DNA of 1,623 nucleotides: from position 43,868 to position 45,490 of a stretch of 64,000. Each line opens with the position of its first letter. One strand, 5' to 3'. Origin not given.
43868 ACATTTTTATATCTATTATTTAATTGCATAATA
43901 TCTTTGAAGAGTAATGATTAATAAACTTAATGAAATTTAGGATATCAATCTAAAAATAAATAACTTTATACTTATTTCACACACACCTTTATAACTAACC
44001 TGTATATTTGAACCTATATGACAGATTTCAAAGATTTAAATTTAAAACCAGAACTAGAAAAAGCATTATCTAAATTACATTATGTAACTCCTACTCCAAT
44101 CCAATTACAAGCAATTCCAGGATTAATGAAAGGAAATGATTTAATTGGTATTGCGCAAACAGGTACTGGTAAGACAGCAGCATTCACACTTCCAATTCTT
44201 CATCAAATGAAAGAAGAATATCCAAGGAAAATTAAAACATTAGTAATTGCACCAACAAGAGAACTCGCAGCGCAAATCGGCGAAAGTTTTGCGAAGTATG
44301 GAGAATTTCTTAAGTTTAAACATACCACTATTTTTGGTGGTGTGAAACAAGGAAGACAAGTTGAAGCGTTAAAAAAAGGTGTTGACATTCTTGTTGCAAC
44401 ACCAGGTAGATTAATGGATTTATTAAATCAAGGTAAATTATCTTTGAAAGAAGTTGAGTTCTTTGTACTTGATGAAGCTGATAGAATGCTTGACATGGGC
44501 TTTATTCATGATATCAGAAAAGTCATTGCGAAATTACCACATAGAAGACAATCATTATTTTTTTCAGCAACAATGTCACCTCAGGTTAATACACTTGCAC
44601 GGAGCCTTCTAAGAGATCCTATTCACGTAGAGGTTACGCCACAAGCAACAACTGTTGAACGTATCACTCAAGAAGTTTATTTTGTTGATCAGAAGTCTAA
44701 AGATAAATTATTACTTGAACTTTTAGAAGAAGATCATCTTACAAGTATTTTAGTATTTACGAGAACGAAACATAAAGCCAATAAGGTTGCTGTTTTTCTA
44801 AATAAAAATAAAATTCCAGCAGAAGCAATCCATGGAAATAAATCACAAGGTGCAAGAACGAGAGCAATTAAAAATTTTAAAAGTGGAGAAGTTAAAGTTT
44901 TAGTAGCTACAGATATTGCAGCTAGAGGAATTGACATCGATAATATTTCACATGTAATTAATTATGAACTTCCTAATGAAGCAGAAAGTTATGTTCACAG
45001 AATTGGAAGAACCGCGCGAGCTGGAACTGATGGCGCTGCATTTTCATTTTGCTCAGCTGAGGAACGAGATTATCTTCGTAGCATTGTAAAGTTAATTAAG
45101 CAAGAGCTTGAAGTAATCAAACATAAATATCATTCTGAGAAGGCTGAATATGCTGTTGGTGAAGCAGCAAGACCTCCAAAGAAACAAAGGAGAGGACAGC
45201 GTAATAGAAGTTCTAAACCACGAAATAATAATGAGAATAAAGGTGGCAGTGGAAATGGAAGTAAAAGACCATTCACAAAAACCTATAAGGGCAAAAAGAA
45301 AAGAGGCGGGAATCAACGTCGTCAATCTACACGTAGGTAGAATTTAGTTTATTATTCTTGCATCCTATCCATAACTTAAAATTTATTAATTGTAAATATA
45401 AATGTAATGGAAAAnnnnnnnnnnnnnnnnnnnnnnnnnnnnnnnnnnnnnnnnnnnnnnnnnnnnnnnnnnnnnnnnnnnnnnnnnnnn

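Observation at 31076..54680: Bacterial-style RNA-remodelling toolkit in an archaeal window: CspA plus three DEAD-box helicases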

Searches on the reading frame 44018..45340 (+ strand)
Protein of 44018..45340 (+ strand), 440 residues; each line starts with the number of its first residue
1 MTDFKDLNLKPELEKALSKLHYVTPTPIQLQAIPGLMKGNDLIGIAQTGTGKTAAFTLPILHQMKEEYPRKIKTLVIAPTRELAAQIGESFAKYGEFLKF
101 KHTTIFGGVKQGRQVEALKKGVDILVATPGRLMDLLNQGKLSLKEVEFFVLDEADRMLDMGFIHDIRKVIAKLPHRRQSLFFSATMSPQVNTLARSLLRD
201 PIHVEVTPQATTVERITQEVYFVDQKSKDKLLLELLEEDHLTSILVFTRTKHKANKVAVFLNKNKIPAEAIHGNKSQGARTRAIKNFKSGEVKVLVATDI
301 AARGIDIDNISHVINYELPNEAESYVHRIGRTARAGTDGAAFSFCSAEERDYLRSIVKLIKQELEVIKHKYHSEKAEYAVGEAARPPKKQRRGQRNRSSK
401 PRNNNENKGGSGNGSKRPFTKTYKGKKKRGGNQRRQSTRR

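Call 13: search_protein_families(library=pfam, proteins=[window:44018-45340:+])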
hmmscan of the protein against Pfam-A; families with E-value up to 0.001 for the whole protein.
window:44018-45340:+ (440 aa): 4 families
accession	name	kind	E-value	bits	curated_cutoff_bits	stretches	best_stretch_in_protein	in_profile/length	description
PF00270.35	DEAD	-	1.1e-51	175.4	26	1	26-191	1-165/167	DEAD/DEAH box helicase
PF00271.37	Helicase_C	-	1.6e-34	118.9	23.5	1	228-336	2-110/110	Helicase conserved C-terminal domain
PF04851.21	ResIII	-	1.8e-11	44.7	22.5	1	42-186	26-162/164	Type III restriction enzyme, res subunit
PF06862.17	Utp25_C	-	0.00092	19.3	32.8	0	234-326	39-134/190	Utp25, C-terminal domain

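Call 16: search_protein_families(library=ncbifam, proteins=[window:44018-45340:+])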
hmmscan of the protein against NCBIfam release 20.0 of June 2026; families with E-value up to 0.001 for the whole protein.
window:44018-45340:+ (440 aa): 47 families (the best 25 are shown)
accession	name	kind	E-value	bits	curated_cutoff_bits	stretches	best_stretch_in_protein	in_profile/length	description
NF053710.1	RNA_heli_RhlE2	exception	2.7e-148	495.2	925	1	4-434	3-445/635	RNA helicase RhlE2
NF007882.0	PRK10590.1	equivalog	2.6e-145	484.9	743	1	4-435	3-439/456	ATP-dependent RNA helicase RhlE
NF053631.1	RNA_helic_CshA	equivalog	5.8e-127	424.1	646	1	4-377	1-373/434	degradosome RNA helicase CshA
NF053711.1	RNA_heli_RhlE1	exception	5.9e-125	417.4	750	1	4-398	3-405/434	RNA helicase RhlE1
NF008394.0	PRK11192.1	equivalog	3.2e-115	385.5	507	1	2-432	3-433/441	ATP-dependent RNA helicase SrmB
NF008744.0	PRK11776.1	equivalog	2.9e-114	382.2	524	1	1-376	3-377/460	ATP-dependent RNA helicase DbpA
NF053636.1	DDHlcsCsdAPsy1082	equivalog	1.3e-108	363.7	890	1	3-436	4-427/512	DEAD/DEAH box helicase CsdA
NF003419.0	PRK04837.1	equivalog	3e-101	339.2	588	1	3-406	10-419/424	ATP-dependent RNA helicase RhlB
NF002340.1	PRK01297.1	equivalog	3.7e-100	335.3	564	1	2-362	1-370/372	ATP-dependent RNA helicase RhlB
NF008642.0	PRK11634.1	equivalog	1.6e-97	327.4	989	1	2-362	6-366/628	DEAD/DEAH family ATP-dependent RNA helicase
NF003390.0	PRK04537.1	equivalog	5.6e-87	293.1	732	1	3-417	10-440/572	ATP-dependent RNA helicase RhlB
NF010337.0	PRK13766.1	equivalog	1e-26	93.3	610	2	227-407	352-542/781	Hef nuclease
TIGR01389.1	recQ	equivalog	4.4e-26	91.5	640.2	1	27-365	16-348/591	DNA helicase RecQ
TIGR00614.1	recQ_fam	subfamily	2.1e-21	76.3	219.8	1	26-373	13-359/470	RecQ family ATP-dependent DNA helicase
TIGR04121.1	DEXH_lig_assoc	equivalog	1.9e-20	72.2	850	1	24-344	13-355/804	ligase-associated DNA damage response DEXH box helicase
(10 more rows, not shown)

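Call 39: search_solved_structures(query=window:44018-45340:+, max_evalue=1e-40)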
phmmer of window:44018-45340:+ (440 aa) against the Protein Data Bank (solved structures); distinct sequences matched with E-value up to 1e-40: 101 (the best 60 are shown).
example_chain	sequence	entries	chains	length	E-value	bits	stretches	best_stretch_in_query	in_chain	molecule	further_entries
5ivl_B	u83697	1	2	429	6.4e-89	302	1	1-369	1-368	DEAD-box ATP-dependent RNA helicase CshA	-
6uv0_A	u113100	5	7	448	4.1e-82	279.6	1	15-369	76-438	Probable ATP-dependent RNA helicase DDX17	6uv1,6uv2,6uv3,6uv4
4kbf_A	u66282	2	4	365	5.6e-81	275.9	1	3-355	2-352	Heat resistant RNA dependent ATPase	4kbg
8ark_A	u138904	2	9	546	2e-80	274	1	22-413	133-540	ATP-dependent RNA helicase DBP2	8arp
2db3_A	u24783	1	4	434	2e-78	267.5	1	13-361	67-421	ATP-dependent RNA helicase vasa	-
2i4i_A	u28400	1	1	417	5.4e-78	266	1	6-361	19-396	ATP-dependent RNA helicase DDX3X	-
6o5f_A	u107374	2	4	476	6.8e-78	265.7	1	6-362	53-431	ATP-dependent RNA helicase DDX3X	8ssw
5e7i_B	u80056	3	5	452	7.4e-78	265.6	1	6-361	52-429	ATP-dependent RNA helicase DDX3X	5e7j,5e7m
7liu_A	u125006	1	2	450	7.5e-78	265.6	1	6-361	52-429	ATP-dependent RNA helicase DDX3X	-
6cz5_A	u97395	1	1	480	1.3e-77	264.8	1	6-362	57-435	ATP-dependent RNA helicase DDX3X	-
9e2c_A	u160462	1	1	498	4.1e-77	263.2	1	6-362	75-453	Isoform 2 of ATP-dependent RNA helicase DDX3X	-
4pxa_A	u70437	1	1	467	1.6e-76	261.2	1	6-361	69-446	ATP-dependent RNA helicase DDX3X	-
4nho_A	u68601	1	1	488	5.1e-76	259.5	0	3-179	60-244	Probable ATP-dependent RNA helicase DDX23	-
6y50_p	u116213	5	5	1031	3.3e-74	253.6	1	13-361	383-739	Probable ATP-dependent RNA helicase DDX46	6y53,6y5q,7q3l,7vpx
7evo_E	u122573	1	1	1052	3.4e-74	253.5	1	13-361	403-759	RNA helicase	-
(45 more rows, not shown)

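Call 42: search_protein_representatives(protein=window:44018-45340:+)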
Query: 440 residues. Proteins with E-value up to 0.001 (for the whole library): 115590; up to 1e-10: 61278; up to 1e-30: 20922. The best 150 are listed.
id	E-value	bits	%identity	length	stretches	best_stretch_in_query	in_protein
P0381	6.2e-169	578.7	54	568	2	1-332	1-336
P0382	9.2e-157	538.7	38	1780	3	12-351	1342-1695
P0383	1.5e-144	498.4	55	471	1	6-432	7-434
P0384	1.1e-136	472.6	55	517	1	4-432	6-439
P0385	1.3e-136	472.3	57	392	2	61-367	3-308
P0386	3.3e-135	467.7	54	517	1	4-424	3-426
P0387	6.0e-135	466.8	55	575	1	3-425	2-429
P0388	4.6e-133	460.6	54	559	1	4-426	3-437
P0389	7.2e-133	460.0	52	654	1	4-436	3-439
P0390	1.1e-132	459.3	54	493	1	3-417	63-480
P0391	1.9e-132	458.6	50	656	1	1-439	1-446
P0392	1.2e-131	455.9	56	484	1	1-405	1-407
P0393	1.0e-130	452.9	55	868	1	9-417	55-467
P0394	2.5e-130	451.6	55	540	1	4-425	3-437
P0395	2.6e-130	451.6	54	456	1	4-417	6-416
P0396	2.9e-130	451.4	54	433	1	4-435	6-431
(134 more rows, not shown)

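Call 43: list_cluster_members(proteins=[P0381, P0383, P0384, P0386, P0387, P0388, P0389, P0391, P0392, P0396])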
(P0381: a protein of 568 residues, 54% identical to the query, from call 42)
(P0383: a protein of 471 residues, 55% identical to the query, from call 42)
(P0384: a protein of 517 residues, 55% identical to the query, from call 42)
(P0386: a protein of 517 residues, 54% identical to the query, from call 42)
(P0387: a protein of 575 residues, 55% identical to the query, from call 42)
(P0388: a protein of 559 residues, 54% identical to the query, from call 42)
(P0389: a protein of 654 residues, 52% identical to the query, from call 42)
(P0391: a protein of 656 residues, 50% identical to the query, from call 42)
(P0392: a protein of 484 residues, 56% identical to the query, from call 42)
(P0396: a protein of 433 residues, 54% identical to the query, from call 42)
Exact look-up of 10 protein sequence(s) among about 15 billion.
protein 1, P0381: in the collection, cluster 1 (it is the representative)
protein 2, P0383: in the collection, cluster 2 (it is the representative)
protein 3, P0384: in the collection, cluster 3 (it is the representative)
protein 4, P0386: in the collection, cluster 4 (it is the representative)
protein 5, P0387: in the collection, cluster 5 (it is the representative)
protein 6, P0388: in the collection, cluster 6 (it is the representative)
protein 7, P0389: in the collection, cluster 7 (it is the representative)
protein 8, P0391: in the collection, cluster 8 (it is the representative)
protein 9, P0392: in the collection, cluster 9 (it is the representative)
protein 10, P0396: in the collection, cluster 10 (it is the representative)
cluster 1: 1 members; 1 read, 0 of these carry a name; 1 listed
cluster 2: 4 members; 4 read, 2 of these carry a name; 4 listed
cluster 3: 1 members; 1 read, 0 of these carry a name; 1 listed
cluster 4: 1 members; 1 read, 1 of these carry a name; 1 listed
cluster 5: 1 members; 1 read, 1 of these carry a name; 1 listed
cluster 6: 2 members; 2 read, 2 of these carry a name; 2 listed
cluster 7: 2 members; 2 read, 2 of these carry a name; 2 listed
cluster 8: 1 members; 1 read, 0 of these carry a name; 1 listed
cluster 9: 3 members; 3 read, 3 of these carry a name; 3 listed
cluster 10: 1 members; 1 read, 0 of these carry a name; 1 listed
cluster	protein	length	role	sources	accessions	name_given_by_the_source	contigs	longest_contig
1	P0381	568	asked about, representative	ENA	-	-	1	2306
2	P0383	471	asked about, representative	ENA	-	-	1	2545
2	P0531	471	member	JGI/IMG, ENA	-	ATP-dependent RNA helicase RhlE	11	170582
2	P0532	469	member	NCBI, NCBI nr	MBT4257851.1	DEAD/DEAH box helicase [archaeon]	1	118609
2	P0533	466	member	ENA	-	-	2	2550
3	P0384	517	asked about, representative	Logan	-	-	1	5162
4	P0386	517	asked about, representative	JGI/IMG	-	ATP-dependent RNA helicase RhlE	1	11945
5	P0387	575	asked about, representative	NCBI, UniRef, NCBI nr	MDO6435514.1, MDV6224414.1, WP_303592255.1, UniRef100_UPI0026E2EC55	DEAD/DEAH box helicase [Flavitalea sp. BT771] | DEAD/DEAH box helicase n=1 Tax=Flavitalea sp. BT771 TaxID=3063329 RepID=UPI0026E2EC55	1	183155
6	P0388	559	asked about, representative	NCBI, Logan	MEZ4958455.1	MAG: DEAD/DEAH box helicase [Saprospiraceae bacterium]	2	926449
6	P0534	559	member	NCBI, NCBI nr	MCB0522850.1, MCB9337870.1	MAG: DEAD/DEAH box helicase [Lewinellaceae bacterium] | DEAD/DEAH box helicase [Saprospiraceae bacterium]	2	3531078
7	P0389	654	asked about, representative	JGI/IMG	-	ATP-dependent RNA helicase RhlE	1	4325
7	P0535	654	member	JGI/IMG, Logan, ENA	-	ATP-dependent RNA helicase RhlE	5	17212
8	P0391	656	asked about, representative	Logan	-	-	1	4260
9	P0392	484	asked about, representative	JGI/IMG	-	ATP-dependent RNA helicase RhlE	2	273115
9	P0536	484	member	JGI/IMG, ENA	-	ATP-dependent RNA helicase RhlE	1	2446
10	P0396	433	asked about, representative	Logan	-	-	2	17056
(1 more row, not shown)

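Call 44: find_encoding_contigs(protein=P0531, flank=8000, max_places=2)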
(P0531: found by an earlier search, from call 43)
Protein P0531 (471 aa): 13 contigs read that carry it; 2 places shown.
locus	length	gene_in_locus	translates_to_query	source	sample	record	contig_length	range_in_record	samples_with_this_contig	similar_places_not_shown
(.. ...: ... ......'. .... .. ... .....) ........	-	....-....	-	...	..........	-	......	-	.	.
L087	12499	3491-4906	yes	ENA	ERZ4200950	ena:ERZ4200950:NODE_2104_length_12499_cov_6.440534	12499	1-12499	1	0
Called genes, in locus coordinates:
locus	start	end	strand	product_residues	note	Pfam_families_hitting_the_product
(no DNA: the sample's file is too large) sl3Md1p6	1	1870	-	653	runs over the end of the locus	PF00176:SNF2-rel_dom, PF04851:ResIII, PF00270:DEAD, PF00271:Helicase_C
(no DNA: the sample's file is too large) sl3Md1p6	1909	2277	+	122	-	-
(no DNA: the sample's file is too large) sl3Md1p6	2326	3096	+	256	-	PF01978:TrmB (weak), PF08279:HTH_11 (weak), PF09339:HTH_IclR (weak), PF24034:DUF7343 (weak), PF12802:MarR_2 (weak)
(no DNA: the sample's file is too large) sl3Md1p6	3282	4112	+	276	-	-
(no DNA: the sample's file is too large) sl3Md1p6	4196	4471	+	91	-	-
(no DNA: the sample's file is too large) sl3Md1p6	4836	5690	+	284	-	PF00892:EamA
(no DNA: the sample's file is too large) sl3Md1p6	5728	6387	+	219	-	PF02475:TRM5-TYW2_MTfase, PF05175:MTS, PF01170:UPF0020, PF03602:Cons_hypoth95, PF12847:Methyltransf_18, PF06325:PrmA, PF04816:TrmK, PF13649:Methyltransf_25, +8 more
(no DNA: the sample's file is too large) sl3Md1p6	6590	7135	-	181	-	PF13302:Acetyltransf_3, PF13420:Acetyltransf_4, PF00583:Acetyltransf_1, PF13508:Acetyltransf_7 (weak)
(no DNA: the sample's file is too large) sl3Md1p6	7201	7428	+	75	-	-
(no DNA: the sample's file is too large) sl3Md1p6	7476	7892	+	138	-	-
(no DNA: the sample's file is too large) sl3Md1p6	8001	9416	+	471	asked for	PF04851:ResIII, PF00270:DEAD, PF00271:Helicase_C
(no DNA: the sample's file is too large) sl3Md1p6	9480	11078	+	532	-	PF00005:ABC_tran, PF02367:TsaE (faint), PF02463:SMC_N, PF03193:RsgA_GTPase (faint), PF13555:AAA_29 (faint), PF25201:nSTAND6 (faint), PF13304:AAA_21 (faint), PF00005:ABC_tran, +3 more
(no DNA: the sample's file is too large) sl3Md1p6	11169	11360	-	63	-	PF00313:CSD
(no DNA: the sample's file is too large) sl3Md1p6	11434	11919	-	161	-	PF00581:Rhodanese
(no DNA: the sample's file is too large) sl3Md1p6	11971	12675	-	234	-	PF03372:Exo_endo_phos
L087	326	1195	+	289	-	PF00892:EamA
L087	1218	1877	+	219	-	PF02475:TRM5-TYW2_MTfase, PF05175:MTS, PF01170:UPF0020, PF03602:Cons_hypoth95, PF12847:Methyltransf_18, PF06325:PrmA, PF04816:TrmK, PF13649:Methyltransf_25, +8 more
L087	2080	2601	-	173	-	PF13302:Acetyltransf_3, PF13420:Acetyltransf_4, PF00583:Acetyltransf_1, PF13508:Acetyltransf_7 (weak)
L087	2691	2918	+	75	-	-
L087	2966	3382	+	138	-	-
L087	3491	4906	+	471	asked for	PF04851:ResIII, PF00270:DEAD, PF00271:Helicase_C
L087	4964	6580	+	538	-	PF02367:TsaE (faint), PF02463:SMC_N, PF03193:RsgA_GTPase (faint), PF13555:AAA_29 (faint), PF25201:nSTAND6 (faint), PF00005:ABC_tran, PF13304:AAA_21 (faint), PF00005:ABC_tran, +3 more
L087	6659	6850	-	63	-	PF00313:CSD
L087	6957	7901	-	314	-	PF04055:Radical_SAM, PF28474:DUF8412, PF13376:OmdA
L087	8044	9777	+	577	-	-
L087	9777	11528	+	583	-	PF17803:Cadherin_4 (faint), PF17892:Cadherin_5 (weak), PF17963:Big_9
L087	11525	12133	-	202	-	PF03848:TehB (weak), PF13489:Methyltransf_23, PF13847:Methyltransf_31, PF08241:Methyltransf_11, PF08242:Methyltransf_12 (weak), PF13649:Methyltransf_25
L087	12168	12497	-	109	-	?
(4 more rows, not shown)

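Call 45: find_encoding_contigs(protein=P0392, flank=8000, max_places=2)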
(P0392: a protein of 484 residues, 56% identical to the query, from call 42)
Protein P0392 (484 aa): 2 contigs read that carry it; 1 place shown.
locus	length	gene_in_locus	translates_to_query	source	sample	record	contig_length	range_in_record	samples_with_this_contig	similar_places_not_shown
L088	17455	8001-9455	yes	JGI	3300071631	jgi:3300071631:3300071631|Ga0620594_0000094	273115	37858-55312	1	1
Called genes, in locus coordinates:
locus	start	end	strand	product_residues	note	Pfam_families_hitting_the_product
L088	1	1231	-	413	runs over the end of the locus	PF01494:FAD_binding_3, PF07992:Pyr_redox_2 (faint), PF05834:Lycopene_cycl (faint)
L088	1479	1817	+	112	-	PF00543:P-II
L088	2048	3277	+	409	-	PF00155:Aminotran_1_2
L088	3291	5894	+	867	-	PF13491:FtsK_4TM, PF17854:FtsK_alpha, PF01580:FtsK_SpoIIIE, PF09397:FtsK_gamma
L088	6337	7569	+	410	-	PF08448:PAS_4, PF00512:HisKA, PF02518:HATPase_c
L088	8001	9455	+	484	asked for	PF00270:DEAD, PF04851:ResIII (weak), PF00271:Helicase_C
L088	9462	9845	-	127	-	PF00027:cNMP_binding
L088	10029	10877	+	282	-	PF01557:FAA_hydrolase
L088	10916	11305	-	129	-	-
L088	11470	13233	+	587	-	PF00496:SBP_bac_5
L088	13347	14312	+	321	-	PF19300:BPD_transp_1_N, PF00528:BPD_transp_1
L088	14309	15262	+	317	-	PF12911:OppC_N (weak), PF00528:BPD_transp_1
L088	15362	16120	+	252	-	-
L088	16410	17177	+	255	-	PF00392:GntR, PF07729:FCD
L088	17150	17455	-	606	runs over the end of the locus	PF01425:Amidase, PF21986:AH_C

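Call 50: find_related_loci(query=window:44018-45340:+, collection=metagenome_contigs, flank=10000)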
Query window:44018-45340:+ (440 aa) in metagenome_contigs; peptide patterns used: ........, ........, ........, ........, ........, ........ (x = any residue, [..] = any of these).
600 stretches matched a pattern (row limit reached: there are more); 598 encode a relative of the query (tblastn E <= 1e-3); the best 80 are kept; 80 distinct loci.
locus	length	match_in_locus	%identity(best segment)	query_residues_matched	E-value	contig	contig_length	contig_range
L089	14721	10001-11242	72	4-424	0e+0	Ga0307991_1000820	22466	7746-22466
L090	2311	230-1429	68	4-403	0e+0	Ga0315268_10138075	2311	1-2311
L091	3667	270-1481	69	1-401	0e+0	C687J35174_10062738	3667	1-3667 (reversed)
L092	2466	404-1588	69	4-398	0e+0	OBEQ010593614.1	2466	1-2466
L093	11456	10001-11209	69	1-404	0e+0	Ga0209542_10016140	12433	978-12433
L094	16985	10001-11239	59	4-410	5e-157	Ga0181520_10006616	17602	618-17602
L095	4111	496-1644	61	9-386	2e-156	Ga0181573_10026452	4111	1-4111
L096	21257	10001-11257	55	1-411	4e-150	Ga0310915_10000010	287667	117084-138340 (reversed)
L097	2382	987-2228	57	4-419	7e-160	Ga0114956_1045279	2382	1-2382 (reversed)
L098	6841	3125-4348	57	4-410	7e-149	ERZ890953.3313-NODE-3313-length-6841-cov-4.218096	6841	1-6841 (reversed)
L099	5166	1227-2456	57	4-417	6e-149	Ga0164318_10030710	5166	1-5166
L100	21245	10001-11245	54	4-418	2e-147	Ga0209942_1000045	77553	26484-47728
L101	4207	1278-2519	57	4-410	7e-151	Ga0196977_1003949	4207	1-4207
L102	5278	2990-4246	56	4-416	1e-148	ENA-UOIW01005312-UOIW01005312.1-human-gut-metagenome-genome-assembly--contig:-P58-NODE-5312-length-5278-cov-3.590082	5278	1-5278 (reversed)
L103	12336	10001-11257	56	4-416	5e-147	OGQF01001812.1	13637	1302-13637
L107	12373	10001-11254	56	4-411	3e-146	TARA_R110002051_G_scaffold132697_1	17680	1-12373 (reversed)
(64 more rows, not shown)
